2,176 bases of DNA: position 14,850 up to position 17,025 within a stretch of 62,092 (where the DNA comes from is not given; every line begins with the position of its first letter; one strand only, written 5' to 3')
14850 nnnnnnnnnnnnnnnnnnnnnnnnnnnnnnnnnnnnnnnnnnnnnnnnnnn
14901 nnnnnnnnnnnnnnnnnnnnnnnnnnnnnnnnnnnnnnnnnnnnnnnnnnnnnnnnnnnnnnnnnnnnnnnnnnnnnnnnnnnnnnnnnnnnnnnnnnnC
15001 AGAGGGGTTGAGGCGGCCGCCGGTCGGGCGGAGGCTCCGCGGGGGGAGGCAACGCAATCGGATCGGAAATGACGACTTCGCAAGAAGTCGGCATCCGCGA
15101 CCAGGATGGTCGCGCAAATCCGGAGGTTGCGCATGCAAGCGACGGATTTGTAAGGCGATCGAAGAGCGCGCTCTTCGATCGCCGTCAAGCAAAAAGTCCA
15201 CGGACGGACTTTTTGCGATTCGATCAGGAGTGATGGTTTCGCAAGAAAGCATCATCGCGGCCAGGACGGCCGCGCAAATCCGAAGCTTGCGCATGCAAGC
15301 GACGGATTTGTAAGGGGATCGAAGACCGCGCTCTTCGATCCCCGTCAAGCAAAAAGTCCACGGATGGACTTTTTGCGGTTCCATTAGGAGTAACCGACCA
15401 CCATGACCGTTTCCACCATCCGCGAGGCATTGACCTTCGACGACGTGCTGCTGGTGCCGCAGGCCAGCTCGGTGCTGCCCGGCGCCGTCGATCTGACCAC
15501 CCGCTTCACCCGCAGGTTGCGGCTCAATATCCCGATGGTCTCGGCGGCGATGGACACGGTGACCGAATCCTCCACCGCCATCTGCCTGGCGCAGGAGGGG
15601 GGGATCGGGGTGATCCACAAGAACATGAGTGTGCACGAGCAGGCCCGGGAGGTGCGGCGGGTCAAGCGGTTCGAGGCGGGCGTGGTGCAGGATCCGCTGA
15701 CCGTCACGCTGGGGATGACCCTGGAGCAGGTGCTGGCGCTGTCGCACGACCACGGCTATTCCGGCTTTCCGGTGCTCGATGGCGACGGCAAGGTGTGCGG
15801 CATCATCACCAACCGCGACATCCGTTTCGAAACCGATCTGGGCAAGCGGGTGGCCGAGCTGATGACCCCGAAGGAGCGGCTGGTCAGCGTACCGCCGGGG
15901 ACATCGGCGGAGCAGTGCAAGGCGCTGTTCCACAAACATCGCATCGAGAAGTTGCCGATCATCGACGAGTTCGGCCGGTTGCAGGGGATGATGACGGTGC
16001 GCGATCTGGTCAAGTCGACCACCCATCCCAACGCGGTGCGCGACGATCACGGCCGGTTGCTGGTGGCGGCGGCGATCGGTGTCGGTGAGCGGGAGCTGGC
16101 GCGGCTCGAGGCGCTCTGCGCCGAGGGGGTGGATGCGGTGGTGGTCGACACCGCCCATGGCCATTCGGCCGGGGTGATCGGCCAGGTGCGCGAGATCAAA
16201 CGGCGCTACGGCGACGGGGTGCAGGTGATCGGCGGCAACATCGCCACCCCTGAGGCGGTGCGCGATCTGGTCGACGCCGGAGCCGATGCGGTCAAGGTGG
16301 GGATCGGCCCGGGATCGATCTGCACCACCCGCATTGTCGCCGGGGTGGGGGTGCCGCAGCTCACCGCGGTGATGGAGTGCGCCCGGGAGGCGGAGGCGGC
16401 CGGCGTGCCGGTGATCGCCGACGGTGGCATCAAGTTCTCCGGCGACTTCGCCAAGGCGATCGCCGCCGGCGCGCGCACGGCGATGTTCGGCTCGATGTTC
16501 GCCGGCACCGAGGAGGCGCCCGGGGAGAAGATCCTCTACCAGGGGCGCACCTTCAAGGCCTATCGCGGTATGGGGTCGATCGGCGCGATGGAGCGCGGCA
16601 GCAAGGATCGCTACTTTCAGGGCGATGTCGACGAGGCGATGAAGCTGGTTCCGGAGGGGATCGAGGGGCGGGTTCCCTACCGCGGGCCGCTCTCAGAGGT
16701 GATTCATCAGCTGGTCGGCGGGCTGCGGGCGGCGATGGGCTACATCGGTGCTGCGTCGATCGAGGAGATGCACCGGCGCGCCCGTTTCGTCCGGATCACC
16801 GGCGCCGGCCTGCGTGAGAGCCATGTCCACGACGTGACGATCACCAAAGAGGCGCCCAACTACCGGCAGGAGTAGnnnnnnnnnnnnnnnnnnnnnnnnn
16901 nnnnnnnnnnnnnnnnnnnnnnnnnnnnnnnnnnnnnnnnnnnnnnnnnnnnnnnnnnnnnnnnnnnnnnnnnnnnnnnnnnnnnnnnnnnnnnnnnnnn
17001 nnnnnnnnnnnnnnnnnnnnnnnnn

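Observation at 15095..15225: Base-pair-preserving (compensatory) substitutions between copies in all five hairpins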

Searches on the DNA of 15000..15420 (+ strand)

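Call 12: search_rna_families(source=window, start=15000, end=15420, threshold=evalue, max_evalue=10, show_alignments=2)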
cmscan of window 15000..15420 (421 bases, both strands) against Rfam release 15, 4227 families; matches with E-value up to 10: 5.
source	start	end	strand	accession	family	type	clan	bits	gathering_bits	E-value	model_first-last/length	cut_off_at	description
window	15252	15385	+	RF02809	RsmW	Gene; sRNA;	CL00106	31.9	52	0.0011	1-124/124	no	RsmW RNA family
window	15227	15332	-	RF02489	GlsR26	Gene; snRNA; snoRNA; HACA-box;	-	16.1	100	1.1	1-114/114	no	Small nucleolar RNA GlsR26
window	15316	15414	-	RF02875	AS-pc01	Gene; antisense;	-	13.8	79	8.2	1-99/99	no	Antisense to pHK01_035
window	15226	15278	+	RF01137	sR21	Gene; snRNA; snoRNA; CD-box;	-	13.6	45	8.9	1-67/67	no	Small nucleolar RNA sR21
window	15142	15202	-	RF00065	snoR9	Gene; snRNA; snoRNA; CD-box;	CL00132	10.9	90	4.8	1-128/128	no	Small nucleolar RNA snoR9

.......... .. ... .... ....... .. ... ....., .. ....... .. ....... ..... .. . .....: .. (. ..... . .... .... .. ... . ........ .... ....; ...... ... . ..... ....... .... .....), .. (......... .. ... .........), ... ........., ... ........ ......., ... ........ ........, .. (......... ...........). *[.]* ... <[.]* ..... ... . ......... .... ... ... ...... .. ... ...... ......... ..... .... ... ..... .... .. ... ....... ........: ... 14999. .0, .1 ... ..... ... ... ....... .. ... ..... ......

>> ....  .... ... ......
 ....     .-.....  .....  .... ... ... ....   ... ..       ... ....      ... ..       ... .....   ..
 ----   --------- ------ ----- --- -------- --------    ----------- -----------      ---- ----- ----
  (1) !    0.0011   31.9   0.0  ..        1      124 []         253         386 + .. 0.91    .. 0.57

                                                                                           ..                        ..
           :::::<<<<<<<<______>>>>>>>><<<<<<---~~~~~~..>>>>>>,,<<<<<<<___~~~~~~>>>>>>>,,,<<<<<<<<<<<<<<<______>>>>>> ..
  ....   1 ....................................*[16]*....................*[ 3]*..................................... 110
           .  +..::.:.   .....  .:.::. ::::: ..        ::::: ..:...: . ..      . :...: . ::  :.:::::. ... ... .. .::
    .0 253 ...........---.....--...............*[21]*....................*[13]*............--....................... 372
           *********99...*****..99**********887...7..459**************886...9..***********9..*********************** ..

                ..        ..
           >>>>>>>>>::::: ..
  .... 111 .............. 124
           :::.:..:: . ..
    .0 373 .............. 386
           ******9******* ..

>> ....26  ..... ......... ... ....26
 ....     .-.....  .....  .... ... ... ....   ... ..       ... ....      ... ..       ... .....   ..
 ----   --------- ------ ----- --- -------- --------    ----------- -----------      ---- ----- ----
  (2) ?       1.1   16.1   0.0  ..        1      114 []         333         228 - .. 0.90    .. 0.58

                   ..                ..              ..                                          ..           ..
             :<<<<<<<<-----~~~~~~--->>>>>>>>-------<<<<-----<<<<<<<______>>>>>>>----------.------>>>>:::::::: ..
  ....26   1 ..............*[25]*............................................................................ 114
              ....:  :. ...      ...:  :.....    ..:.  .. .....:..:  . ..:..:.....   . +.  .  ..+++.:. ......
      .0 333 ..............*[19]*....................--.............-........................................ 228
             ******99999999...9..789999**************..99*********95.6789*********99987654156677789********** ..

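Call 44: search_dna_similar(query=window:15069-15232:+, collection=plasmids, mode=distant, max_evalue=0.001, max_rows=25)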
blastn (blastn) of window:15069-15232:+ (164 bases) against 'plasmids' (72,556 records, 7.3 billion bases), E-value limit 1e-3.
No match.

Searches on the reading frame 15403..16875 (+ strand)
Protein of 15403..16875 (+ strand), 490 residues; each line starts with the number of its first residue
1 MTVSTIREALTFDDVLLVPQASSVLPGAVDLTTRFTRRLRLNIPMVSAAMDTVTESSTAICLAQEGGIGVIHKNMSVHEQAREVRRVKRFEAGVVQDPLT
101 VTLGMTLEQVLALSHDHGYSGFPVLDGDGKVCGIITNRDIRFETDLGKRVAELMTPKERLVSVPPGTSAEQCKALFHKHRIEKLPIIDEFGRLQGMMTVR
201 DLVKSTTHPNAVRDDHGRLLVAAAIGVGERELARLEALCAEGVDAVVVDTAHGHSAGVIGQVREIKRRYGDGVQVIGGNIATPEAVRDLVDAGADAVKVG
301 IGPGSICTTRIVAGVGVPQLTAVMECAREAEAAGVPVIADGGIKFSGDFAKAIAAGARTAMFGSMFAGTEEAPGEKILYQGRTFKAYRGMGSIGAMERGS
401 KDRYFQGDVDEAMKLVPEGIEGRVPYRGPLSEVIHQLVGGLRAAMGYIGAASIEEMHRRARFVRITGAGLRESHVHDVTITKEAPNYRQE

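Call 13: find_related_loci(query=window:15403-16872:+, collection=genome_contigs, flank=3000)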
Query window:15403-16872:+ (490 aa) in genome_contigs; peptide patterns used: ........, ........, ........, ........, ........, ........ (x = any residue, [..] = any of these).
220 stretches matched a pattern; 153 encode a relative of the query (tblastn E <= 1e-3); the best 80 are kept; 80 distinct loci.
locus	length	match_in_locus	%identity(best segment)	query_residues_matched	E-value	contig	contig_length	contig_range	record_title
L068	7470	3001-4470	78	1-490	0e+0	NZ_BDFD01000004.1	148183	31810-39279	Mariprofundus micogutta strain ET2, whole genome shotgun sequence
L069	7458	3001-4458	77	3-488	0e+0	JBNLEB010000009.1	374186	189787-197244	MAG: Mariprofundaceae bacterium isolate C1C2.bin.36.orig k141_1765525, whole genome shotgun sequence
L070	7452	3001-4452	79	5-488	0e+0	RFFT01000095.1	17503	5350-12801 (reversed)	MAG: Zetaproteobacteria bacterium isolate J005 k99_1071393, whole genome shotgun sequence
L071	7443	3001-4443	78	8-488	0e+0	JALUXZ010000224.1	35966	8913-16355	MAG: Mariprofundaceae bacterium isolate 131-447_metabat2_scaf2bin.046 131-447_scaffold_592_c1, whole genome shotgun sequ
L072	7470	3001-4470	77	1-490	0e+0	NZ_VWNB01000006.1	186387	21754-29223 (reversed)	Mariprofundus sp. KV NODE_6_length_186387_cov_255.272302, whole genome shotgun sequence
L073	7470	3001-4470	77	1-490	0e+0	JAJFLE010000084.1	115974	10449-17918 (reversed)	MAG: Mariprofundus sp. isolate OFTM123 OFTM123_83, whole genome shotgun sequence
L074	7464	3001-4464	77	1-488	0e+0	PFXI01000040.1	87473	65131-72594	MAG: Zetaproteobacteria bacterium CG_4_9_14_3_um_filter_54_145 CG_4_9_14_3_um_filter_150_scaffold_745_c, whole genome sh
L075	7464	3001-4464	76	1-488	0e+0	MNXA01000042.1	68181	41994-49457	MAG: Zetaproteobacteria bacterium CG1_02_55_237 cg1_0.2_scaffold_161_c, whole genome shotgun sequence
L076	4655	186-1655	77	1-490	0e+0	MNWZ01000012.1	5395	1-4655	MAG: Zetaproteobacteria bacterium CG1_02_53_45 cg1_0.2_scaffold_16338_c, whole genome shotgun sequence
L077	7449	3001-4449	76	6-488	0e+0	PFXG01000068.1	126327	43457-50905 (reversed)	MAG: Zetaproteobacteria bacterium CG_4_9_14_3_um_filter_49_83 CG_4_9_14_3_um_filter_150_scaffold_62_c, whole genome shot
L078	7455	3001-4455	75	6-490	0e+0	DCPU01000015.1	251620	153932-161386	MAG TPA_asm: Mariprofundus sp. UBA1536 UBA1536_contig_266, whole genome shotgun sequence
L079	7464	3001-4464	77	1-488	0e+0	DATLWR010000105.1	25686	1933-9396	MAG TPA_asm: Mariprofundaceae bacterium isolate SMAG_U13224 k141_393112, whole genome shotgun sequence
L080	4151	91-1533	76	8-488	0e+0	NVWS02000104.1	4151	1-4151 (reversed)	MAG: Zetaproteobacteria bacterium isolate NORP31 CoAssembly_3470914, whole genome shotgun sequence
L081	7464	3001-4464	75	1-488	0e+0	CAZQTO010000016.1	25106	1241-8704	MAG TPA_asm: uncultured Zetaproteobacteria bacterium isolate SRP118108_co1_502 genome assembly, contig: NODE_1285_length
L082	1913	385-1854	75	1-490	0e+0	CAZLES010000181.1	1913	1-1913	MAG TPA_asm: uncultured Zetaproteobacteria bacterium isolate binchicken_co188_210 genome assembly, contig: NODE_86019_le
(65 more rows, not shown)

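Call 81: find_encoding_contigs(protein=window:15403-16875:+, flank=2000, max_places=4)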
Protein window:15403-16875:+ (490 aa): no gene with exactly this product is on record in the collection.
